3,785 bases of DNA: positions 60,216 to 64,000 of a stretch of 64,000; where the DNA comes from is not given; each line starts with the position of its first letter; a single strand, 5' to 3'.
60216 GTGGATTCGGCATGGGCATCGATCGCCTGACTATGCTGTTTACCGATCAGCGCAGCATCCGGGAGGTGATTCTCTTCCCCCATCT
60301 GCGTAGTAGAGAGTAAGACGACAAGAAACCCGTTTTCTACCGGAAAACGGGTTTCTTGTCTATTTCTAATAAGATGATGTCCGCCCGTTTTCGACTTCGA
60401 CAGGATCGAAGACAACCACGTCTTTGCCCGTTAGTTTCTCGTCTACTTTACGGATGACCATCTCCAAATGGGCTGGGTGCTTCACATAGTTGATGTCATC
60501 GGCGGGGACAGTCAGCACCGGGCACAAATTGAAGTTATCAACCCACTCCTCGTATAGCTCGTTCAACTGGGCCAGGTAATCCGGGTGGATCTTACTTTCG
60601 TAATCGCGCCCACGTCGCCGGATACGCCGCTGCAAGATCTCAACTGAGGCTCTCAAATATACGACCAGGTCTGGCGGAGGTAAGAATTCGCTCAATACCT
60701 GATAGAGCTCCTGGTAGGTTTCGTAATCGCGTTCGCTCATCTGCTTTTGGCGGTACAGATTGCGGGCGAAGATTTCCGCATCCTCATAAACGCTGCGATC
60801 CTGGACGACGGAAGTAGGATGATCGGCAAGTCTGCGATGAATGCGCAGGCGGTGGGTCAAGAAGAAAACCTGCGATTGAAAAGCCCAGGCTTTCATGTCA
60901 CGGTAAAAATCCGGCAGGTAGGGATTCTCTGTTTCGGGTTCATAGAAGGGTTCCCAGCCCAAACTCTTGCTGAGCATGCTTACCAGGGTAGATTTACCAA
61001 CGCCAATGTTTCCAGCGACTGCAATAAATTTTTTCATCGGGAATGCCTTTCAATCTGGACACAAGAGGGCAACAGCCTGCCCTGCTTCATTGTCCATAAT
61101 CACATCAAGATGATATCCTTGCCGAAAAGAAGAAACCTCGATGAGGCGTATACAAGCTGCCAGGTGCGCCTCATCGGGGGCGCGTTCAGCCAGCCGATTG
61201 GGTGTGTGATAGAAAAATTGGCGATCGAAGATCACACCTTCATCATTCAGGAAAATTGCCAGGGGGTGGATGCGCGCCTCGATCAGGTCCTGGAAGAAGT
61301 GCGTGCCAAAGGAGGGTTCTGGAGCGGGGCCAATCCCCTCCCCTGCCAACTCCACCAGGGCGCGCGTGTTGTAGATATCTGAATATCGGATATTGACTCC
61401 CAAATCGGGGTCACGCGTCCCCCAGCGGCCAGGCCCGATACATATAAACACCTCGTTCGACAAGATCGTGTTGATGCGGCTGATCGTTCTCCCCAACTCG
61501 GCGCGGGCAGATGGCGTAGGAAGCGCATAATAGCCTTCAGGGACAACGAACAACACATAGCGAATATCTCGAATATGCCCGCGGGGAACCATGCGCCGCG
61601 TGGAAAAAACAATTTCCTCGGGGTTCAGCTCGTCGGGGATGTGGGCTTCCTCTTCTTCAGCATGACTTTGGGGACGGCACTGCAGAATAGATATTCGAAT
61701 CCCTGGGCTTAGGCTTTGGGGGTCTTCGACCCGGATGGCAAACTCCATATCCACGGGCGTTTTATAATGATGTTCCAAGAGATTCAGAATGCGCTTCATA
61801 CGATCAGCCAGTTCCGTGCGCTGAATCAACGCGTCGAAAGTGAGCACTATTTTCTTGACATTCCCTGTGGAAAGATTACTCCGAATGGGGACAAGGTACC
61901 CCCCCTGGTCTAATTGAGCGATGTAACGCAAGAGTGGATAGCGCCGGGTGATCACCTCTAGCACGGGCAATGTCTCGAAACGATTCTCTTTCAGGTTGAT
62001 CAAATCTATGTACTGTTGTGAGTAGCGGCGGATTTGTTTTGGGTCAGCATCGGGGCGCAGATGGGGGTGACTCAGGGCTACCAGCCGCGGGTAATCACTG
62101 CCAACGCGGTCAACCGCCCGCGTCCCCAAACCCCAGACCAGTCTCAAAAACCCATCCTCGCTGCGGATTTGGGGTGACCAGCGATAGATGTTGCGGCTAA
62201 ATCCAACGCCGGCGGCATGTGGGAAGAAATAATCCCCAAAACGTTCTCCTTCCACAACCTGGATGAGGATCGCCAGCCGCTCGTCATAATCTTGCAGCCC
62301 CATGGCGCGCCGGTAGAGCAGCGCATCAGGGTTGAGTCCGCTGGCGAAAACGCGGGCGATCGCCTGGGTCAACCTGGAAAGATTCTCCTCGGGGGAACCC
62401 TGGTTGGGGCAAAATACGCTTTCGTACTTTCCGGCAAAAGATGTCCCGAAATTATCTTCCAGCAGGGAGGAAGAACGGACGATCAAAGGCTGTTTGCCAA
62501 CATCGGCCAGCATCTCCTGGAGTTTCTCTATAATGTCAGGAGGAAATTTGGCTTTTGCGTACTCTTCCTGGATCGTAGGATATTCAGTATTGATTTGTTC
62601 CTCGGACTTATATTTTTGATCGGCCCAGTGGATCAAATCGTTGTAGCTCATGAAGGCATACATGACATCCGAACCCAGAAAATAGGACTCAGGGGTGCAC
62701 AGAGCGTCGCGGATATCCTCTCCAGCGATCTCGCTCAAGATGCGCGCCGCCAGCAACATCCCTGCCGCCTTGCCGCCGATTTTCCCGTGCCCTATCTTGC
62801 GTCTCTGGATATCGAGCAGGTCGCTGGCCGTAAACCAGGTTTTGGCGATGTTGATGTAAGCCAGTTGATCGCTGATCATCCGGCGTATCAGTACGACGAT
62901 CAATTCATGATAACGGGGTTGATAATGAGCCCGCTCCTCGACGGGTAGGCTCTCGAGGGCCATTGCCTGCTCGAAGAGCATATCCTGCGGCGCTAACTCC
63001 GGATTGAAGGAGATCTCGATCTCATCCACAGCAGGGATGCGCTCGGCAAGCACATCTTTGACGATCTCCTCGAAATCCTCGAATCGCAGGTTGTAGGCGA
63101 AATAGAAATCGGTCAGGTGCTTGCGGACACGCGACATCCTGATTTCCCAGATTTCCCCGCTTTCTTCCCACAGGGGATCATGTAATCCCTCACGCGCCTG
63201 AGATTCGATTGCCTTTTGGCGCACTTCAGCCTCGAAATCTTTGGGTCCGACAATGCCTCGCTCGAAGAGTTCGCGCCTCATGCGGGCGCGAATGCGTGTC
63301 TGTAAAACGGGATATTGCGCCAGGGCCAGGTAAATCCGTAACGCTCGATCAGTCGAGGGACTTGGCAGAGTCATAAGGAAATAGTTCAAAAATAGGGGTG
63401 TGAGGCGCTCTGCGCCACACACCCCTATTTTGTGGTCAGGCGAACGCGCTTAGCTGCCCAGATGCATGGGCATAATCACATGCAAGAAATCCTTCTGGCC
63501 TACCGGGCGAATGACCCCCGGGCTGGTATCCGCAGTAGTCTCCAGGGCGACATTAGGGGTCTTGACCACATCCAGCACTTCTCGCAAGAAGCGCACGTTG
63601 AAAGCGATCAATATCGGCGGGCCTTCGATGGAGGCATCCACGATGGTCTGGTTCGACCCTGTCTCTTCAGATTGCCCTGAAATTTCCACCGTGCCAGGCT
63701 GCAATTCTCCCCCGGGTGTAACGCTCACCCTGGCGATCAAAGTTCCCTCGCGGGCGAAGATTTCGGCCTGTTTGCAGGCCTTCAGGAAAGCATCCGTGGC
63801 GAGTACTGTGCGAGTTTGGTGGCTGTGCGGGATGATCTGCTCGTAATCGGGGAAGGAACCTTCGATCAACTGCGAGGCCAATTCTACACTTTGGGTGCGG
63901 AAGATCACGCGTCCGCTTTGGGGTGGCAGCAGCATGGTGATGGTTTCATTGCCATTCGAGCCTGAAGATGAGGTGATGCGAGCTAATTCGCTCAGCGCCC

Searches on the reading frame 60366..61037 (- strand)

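Call 47: search_protein_families(library=pfam, proteins=[window:60366-61037:-], max_evalue=0.001)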
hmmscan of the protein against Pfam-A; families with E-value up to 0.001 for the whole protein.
window:60366-61037:- (223 aa): 3 families
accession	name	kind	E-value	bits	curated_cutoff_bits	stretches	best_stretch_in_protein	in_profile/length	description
PF01712.25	dNK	-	1.8e-55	188.3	27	1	5-200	1-200/203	Deoxynucleoside kinase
PF13238.12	AAA_18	-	1.3e-05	26.1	29.4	1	5-144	1-113/128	AAA domain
PF02223.23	Thymidylate_kin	-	9.7e-05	22.6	27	0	110-167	105-164/185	Thymidylate kinase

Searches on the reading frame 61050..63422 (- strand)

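Call 47: search_protein_families(library=pfam, proteins=[window:61050-63422:-], max_evalue=0.001)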
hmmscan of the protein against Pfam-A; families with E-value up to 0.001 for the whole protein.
window:61050-63422:- (790 aa): 1 family
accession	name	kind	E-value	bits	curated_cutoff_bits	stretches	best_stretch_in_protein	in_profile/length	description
PF01326.24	PPDK_N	-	4e-57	194.4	27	1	214-598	3-322/328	Pyruvate phosphate dikinase, AMP/ATP-binding domain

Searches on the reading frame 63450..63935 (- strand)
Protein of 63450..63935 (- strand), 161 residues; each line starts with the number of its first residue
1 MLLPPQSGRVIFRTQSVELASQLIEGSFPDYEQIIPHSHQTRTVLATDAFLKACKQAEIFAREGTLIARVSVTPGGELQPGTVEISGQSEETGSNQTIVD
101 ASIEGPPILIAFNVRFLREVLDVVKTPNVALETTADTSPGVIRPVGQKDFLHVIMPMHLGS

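Call 47: search_protein_families(library=pfam, proteins=[window:63450-63935:-], max_evalue=0.001)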
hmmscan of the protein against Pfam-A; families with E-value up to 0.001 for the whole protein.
window:63450-63935:- (161 aa): 1 family
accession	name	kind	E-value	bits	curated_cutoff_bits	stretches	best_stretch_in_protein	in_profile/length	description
PF02768.20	DNA_pol3_beta_3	-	6.1e-20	71.7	27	1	33-157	2-120/121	DNA polymerase III beta subunit, C-terminal domain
